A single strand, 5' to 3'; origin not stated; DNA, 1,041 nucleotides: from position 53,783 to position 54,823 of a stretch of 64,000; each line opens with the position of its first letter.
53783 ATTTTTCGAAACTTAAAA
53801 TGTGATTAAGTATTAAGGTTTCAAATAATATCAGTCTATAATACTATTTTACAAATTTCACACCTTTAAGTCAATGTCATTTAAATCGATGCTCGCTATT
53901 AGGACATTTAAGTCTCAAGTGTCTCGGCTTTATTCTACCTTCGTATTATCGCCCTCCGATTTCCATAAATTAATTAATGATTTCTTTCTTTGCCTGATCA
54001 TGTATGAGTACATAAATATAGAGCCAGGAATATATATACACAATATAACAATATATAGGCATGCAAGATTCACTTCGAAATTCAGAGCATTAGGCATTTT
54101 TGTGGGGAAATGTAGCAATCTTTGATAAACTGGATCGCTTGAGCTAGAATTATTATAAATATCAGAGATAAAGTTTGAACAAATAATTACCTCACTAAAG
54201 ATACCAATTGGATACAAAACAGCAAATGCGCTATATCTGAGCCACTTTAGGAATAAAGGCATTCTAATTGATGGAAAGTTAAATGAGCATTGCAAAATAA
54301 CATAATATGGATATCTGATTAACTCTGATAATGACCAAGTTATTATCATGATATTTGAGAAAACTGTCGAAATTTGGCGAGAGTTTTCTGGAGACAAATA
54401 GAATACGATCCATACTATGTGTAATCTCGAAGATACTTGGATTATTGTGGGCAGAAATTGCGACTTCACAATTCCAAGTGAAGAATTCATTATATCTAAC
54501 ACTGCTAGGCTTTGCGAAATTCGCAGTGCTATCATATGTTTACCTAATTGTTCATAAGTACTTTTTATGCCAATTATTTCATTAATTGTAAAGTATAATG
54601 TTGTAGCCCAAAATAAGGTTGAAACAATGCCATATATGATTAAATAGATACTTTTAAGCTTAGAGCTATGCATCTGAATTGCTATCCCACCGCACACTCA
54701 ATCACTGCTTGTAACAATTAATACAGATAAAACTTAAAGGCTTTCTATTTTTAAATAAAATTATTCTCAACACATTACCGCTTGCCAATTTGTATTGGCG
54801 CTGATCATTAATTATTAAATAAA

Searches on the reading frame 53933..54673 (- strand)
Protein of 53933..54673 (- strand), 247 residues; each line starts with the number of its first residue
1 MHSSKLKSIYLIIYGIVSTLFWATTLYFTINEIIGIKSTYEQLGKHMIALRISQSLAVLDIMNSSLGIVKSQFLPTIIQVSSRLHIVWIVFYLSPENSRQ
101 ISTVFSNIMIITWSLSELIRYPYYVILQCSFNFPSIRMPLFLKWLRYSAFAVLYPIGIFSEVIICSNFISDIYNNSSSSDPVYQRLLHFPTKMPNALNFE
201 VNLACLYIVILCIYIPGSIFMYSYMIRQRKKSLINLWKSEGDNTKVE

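Call 5: search_protein_families(library=pfam, proteins=[window:53933-54673:-], max_evalue=0.01)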
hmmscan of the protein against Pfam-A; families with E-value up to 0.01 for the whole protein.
window:53933-54673:- (247 aa): 1 family
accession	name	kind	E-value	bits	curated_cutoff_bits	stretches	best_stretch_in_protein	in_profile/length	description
PF04387.19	PTPLA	-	8.1e-47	159.3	27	1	54-233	1-160/162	Protein tyrosine phosphatase-like protein, PTPLA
